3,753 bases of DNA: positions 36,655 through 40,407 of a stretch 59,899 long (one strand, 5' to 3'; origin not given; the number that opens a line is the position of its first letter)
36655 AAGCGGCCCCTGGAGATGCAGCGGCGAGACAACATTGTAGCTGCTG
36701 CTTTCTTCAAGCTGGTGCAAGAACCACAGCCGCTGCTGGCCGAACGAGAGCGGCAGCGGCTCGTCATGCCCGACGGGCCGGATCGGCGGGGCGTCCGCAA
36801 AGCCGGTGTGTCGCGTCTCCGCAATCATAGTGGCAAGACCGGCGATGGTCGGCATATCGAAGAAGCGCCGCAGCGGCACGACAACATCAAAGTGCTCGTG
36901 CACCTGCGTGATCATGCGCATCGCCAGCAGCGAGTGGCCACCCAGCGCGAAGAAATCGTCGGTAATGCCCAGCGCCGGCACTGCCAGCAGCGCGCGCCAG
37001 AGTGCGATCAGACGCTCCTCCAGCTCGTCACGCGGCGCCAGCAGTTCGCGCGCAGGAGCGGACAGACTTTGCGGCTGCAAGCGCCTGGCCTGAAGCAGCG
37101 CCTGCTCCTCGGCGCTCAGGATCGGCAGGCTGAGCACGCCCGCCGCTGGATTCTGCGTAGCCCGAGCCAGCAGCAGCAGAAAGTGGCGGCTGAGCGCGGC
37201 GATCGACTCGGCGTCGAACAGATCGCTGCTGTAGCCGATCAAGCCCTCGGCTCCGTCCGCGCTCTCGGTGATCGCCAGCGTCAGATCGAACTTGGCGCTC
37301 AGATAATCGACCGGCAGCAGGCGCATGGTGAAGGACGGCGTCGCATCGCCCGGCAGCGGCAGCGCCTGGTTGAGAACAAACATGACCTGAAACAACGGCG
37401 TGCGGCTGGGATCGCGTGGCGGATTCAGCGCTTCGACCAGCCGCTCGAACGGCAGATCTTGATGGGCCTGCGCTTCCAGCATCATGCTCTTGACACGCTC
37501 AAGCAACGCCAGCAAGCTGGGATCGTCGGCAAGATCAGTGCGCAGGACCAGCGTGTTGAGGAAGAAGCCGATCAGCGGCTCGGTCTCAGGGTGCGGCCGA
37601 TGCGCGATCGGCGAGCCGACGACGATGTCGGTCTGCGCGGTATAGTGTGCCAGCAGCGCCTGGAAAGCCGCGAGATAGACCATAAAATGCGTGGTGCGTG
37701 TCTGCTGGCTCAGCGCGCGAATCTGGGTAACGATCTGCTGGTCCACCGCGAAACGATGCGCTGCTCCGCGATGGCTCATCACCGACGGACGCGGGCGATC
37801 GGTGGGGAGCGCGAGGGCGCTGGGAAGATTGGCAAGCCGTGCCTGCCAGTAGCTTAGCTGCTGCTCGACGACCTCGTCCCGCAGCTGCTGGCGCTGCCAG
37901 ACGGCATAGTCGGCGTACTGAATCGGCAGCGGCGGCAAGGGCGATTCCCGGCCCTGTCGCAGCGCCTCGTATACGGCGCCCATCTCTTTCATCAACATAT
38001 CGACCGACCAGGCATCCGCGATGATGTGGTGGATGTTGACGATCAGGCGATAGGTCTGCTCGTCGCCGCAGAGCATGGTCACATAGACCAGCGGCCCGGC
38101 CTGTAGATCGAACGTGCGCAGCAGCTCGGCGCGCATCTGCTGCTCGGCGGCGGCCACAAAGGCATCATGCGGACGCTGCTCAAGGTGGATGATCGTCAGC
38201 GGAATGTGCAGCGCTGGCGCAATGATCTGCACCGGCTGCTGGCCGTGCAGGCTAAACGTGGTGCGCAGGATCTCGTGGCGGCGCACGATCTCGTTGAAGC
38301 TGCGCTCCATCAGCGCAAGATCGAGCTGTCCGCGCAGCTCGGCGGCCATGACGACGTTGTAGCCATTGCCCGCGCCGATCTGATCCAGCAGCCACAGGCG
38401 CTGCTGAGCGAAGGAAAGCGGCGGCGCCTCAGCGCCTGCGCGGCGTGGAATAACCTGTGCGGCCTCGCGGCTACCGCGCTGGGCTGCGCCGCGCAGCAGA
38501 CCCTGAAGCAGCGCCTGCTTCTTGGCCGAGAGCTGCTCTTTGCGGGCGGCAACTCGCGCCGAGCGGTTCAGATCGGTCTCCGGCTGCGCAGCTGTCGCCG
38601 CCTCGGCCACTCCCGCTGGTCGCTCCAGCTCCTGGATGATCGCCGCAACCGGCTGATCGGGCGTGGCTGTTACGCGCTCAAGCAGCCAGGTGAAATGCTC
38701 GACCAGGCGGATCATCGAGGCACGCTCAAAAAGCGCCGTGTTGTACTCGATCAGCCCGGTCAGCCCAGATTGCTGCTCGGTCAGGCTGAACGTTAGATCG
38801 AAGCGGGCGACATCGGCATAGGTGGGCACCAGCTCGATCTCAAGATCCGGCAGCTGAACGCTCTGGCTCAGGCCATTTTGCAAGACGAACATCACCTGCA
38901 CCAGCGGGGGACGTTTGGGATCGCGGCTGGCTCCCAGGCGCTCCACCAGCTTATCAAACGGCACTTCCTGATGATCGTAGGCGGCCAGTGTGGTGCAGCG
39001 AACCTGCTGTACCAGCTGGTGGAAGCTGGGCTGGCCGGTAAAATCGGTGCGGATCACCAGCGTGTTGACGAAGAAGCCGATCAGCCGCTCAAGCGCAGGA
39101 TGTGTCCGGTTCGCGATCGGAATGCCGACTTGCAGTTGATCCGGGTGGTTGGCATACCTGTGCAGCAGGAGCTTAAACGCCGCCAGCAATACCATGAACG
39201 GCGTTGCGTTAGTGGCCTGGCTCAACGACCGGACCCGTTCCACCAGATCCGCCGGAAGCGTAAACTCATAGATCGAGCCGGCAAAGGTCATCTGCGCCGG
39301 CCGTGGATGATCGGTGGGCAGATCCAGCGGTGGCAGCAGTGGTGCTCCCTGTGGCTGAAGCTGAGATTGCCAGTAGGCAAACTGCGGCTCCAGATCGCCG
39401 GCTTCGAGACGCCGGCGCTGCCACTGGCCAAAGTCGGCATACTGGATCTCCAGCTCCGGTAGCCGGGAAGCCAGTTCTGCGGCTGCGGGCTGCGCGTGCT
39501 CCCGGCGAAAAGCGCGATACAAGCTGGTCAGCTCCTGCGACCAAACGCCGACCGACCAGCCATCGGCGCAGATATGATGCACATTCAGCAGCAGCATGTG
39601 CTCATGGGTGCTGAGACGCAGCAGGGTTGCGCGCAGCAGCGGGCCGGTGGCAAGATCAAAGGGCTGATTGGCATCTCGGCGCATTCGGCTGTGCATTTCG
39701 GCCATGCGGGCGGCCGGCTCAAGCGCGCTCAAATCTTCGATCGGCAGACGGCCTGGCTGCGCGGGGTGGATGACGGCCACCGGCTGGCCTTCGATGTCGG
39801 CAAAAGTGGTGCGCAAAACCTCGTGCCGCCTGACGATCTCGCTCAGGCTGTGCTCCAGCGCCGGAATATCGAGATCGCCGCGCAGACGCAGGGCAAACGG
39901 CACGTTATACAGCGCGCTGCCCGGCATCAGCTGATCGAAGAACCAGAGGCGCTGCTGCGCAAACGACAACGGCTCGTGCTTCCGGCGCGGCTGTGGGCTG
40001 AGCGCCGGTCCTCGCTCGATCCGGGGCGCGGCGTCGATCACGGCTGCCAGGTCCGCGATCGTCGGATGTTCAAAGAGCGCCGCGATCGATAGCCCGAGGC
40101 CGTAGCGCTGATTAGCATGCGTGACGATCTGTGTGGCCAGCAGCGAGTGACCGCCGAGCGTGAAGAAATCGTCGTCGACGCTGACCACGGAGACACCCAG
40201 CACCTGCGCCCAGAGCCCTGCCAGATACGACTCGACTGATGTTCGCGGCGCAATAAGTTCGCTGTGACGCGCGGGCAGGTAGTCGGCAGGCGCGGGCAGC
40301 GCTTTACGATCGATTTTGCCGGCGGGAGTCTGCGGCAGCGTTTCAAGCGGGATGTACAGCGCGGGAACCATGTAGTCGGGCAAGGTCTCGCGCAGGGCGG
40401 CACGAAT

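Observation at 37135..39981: Back-to-back condensation domains (C-C) followed by an A-less carrier: candidate convergence point of two chains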

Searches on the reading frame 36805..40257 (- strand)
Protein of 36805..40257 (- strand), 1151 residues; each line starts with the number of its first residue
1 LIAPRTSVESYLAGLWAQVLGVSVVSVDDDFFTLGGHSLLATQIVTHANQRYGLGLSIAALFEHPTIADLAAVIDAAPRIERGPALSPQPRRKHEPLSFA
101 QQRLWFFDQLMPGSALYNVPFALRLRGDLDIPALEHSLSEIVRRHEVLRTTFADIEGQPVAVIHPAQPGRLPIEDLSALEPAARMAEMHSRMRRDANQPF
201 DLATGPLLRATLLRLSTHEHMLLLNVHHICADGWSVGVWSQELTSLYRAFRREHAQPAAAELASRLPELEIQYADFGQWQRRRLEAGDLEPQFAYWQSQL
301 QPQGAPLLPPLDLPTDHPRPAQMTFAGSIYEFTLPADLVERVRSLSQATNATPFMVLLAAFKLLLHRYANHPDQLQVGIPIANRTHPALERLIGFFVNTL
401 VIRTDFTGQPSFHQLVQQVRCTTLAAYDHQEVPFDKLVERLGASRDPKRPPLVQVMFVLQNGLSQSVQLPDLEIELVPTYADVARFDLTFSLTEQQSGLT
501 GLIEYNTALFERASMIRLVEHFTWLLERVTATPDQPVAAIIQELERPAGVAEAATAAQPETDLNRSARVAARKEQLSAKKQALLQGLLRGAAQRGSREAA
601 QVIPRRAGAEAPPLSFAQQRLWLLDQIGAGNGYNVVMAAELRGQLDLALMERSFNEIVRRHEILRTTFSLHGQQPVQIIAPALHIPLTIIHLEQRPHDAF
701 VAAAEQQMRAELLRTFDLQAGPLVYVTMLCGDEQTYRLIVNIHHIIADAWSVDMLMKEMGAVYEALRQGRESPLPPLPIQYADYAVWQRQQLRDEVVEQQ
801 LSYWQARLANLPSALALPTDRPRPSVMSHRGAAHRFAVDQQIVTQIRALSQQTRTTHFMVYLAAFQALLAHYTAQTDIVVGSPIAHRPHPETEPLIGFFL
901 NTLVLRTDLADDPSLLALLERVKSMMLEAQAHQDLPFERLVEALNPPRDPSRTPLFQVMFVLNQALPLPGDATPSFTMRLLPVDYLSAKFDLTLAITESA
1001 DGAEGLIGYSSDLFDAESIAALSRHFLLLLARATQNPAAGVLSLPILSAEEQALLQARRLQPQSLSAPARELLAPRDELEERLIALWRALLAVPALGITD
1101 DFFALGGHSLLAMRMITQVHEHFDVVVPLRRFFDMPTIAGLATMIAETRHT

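Call 9: find_homologous_proteins(query=window:36805-40257:-, max_evalue=1e-50)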
Query window:36805-40257:- (1151 aa): 7997 proteins with E <= 1e-50 among 8000 candidates; the best 120 are listed.
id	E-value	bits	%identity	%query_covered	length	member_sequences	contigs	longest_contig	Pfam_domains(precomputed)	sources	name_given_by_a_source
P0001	0.0e+0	1166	43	49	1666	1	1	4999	PF00668.26,PF00550.32,PF00501.35,PF13193.13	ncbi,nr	ncbi:MAG TPA: condensation domain-containing protein, partial [Thermoanaerobaculia bacterium]|nr:con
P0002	0.0e+0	1097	47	51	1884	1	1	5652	PF00668.26,PF00550.32,PF00501.35,PF13193.13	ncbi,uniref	ncbi:non-ribosomal peptide synthetase, partial [Myxococcus sp. RHSTA-1-4]|uniref:non-ribosomal pepti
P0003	0.0e+0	1096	43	46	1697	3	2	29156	PF00668.26,PF00550.32,PF18563.7,PF00501.35,PF13193.13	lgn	-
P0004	0.0e+0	1088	46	46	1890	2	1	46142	PF00668.26,PF00550.32,PF00501.35,PF13193.13,PF00975.27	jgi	-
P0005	0.0e+0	1080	44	46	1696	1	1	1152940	PF00668.26,PF00550.32,PF18563.7,PF00501.35,PF13193.13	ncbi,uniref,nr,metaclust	ncbi:NcpA protein [Candidatus Vecturithrix granuli]|uniref:NcpA protein n=1 Tax=Vecturithrix granuli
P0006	0.0e+0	1075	43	46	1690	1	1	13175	PF00668.26,PF00550.32,PF18563.7,PF00501.35,PF13193.13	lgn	-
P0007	0.0e+0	1066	42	47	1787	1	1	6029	PF00668.26,PF00550.32,PF00501.35,PF13193.13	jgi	jgi:amino acid adenylation domain-containing protein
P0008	0.0e+0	1023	47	47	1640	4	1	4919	PF00668.26,PF00550.32,PF00501.35,PF13193.13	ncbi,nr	ncbi:MAG TPA: amino acid adenylation domain-containing protein, partial [Pyrinomonadaceae bacterium]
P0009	0.0e+0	1021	49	47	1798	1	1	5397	PF00668.26,PF00550.32,PF00501.35,PF13193.13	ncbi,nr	ncbi:MAG: amino acid adenylation domain-containing protein, partial [Planctomycetes bacterium]|nr:am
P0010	0.0e+0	1020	41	80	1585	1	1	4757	PF00668.26,PF00550.32,PF00501.35,PF13193.13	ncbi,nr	ncbi:MAG TPA: amino acid adenylation domain-containing protein, partial [Archangium sp.]|nr:amino ac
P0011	1.1e-294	999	47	46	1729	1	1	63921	PF00668.26,PF00550.32,PF00501.35,PF13193.13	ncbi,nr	ncbi:MAG: amino acid adenylation domain-containing protein [Nostoc sp. TH1S01]|nr:amino acid adenyla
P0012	7.3e-294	996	45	46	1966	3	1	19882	PF00668.26,PF00550.32,PF00501.35,PF13193.13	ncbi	ncbi:MAG: amino acid adenylation domain-containing protein, partial [Thermoanaerobaculia bacterium]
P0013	4.3e-292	990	49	46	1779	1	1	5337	PF00668.26,PF00550.32,PF00501.35,PF13193.13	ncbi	ncbi:non-ribosomal peptide synthetase, partial [Corallococcus sicarius]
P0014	7.8e-292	989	45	46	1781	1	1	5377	PF00668.26,PF00550.32,PF00501.35,PF13193.13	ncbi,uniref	ncbi:amino acid adenylation domain-containing protein, partial [Corallococcus sp. RDP092CA]|uniref:a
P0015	9.7e-291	986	49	47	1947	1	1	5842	PF00668.26,PF00550.32,PF00501.35,PF13193.13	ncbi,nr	ncbi:MAG TPA: amino acid adenylation domain-containing protein, partial [Myxococcus sp.]|nr:amino ac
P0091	1.9e-267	909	44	92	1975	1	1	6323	PF00668.26,PF00550.32,PF00501.35,PF13193.13,PF00975.27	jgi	jgi:amino acid adenylation domain-containing protein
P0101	2.1e-266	905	33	91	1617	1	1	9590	PF00668.26,PF00550.32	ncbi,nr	ncbi:MAG TPA: condensation domain-containing protein, partial [Pseudonocardiaceae bacterium]|nr:cond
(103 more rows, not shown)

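Call 10: search_protein_families(library=pfam, proteins=[P0091, P0010, P0101], max_evalue=0.001)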
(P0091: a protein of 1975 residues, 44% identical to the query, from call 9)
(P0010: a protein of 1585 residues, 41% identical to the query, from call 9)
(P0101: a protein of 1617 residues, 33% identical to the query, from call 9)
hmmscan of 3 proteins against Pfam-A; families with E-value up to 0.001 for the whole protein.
P0091 (1975 aa): 6 families
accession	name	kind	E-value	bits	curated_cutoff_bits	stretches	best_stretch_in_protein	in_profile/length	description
PF00668.25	Condensation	-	1.6e-239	795.7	30.6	2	648-1095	3-456/456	Condensation domain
PF00501.34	AMP-binding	-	1.4e-86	291.1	29.9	1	1116-1467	2-384/384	AMP-binding enzyme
PF00975.26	Thioesterase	-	1.9e-32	113.7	26.4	1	1715-1963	1-222/226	Thioesterase domain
PF00550.31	PP-binding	-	4.3e-31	107.4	20.8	2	1628-1690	2-66/67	Phosphopantetheine attachment site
PF13193.12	AMP-binding_C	-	1.2e-12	49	24.5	1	1526-1600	1-76/76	AMP-binding enzyme C-terminal domain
PF03007.21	WS_DGAT_cat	-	0.00059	20.1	23.6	0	204-307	81-181/263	Wax ester synthase/diacylglycerol acyltransferase catalytic domain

P0010 (1585 aa): 4 families
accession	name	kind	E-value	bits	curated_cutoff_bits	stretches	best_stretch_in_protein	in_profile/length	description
PF00668.25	Condensation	-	7.4e-202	671.5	30.6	2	722-1155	4-444/456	Condensation domain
PF00501.34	AMP-binding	-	3.7e-79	266.7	29.9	1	113-460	1-384/384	AMP-binding enzyme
PF00550.31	PP-binding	-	2.1e-37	127.6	20.8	2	635-698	2-67/67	Phosphopantetheine attachment site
PF13193.12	AMP-binding_C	-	3.4e-09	37.9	24.5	1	519-607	1-76/76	AMP-binding enzyme C-terminal domain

P0101 (1617 aa): 2 families
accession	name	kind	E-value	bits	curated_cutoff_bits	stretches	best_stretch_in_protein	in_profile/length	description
PF00668.25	Condensation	-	5.5e-257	853.2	30.6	3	1132-1562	4-455/456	Condensation domain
PF00550.31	PP-binding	-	9.9e-29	99.8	20.8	2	1050-1108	2-63/67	Phosphopantetheine attachment site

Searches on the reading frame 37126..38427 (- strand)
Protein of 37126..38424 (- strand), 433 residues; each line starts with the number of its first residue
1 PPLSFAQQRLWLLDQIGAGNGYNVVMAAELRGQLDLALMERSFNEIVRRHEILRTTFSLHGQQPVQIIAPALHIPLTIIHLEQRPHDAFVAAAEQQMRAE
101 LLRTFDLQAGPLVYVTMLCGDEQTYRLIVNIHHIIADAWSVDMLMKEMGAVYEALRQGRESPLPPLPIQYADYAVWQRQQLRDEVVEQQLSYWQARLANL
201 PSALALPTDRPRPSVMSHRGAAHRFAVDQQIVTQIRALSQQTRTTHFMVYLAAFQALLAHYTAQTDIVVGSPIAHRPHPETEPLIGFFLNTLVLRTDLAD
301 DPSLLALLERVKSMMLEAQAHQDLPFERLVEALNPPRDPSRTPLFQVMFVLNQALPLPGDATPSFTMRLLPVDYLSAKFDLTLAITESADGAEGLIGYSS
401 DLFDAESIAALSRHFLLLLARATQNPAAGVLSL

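Call 7: search_protein_families(library=ncbifam, proteins=[window:37135-38427:-], max_evalue=0.001)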
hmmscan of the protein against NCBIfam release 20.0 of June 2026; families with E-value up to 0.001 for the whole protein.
window:37135-38427:- (431 aa): 6 families
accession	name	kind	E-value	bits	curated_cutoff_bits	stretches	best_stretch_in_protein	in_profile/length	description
NF004282.0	PRK05691.1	subfamily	4.5e-106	354.8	4090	1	3-428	1730-2156/4334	non-ribosomal peptide synthase/polyketide synthase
NF047350.1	aureusi_NRPS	equivalog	2e-70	237.2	2500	1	4-419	997-1393/2373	aureusimine non-ribosomal peptide synthetase AusA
NF038078.1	NRPS_MxcG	equivalog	1e-28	99.2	2300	1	3-429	6-422/1442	myxochelin non-ribosomal peptide synthetase MxcG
NF007605.2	PRK10252.1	equivalog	2.3e-15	55.2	2400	1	3-360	5-361/1292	enterobactin non-ribosomal peptide synthetase EntF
TIGR03443.1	alpha_am_amid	equivalog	7.9e-12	43.4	1030.1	1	194-429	2-206/1390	L-aminoadipate-semialdehyde dehydrogenase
NF006787.0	PRK09294.1-1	subfamily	1.3e-05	24.3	396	1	17-244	16-224/420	acyltransferase PapA5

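Call 30: search_solved_structures(query=window:37126-38424:-, max_evalue=1e-20)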
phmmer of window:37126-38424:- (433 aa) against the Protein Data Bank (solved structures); distinct sequences matched with E-value up to 1e-20: 40.
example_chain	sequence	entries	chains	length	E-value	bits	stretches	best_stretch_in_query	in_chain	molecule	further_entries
6p1j_A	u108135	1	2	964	2.1e-95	323.5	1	2-421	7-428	Txo2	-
6oyf_A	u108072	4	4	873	9.6e-95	321.3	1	2-420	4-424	Txo1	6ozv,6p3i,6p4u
5u89_A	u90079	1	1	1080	3e-79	270.3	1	2-427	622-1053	Amino acid adenylation domain protein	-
8z0q_C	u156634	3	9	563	4e-73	250.1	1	2-430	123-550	Special condensation domain in NRPS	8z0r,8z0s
2jgp_A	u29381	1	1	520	5.3e-73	249.7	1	2-427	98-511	TYROCIDINE SYNTHETASE 3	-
7kvw_A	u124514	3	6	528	3.1e-70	240.6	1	1-428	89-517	PCP-C didomain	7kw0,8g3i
8fx6_A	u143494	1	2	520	5.9e-70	239.7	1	1-427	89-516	PCP-C didomain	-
7kw2_A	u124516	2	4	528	2.3e-69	237.7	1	1-428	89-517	PCP-C didomain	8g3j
8fx7_A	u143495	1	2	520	4.4e-69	236.8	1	1-427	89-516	PCP-C didomain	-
8qnf_A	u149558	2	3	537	1.3e-59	205.6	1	3-427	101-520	Condensation domain TomBC from the Tomaymycin non-ribosomal peptide synthetase | Tomaymycin non-ribosomal peptide synthetase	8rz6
4tx2_B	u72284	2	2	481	7.7e-55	189.9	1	2-429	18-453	Non-ribosomal peptide synthetase | Peptide synthetase, module 7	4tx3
8xjz_C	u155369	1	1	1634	2.4e-47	165.2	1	2-428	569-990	Peptide synthetase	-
9uay_A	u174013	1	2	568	3.4e-45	158.1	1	4-423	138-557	CmnI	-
9lcq_A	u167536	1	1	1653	4.6e-44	154.4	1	9-356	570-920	PvdL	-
6m7l_B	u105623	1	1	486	7.1e-44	153.8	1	2-424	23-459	Putative non-ribosomal peptide synthetase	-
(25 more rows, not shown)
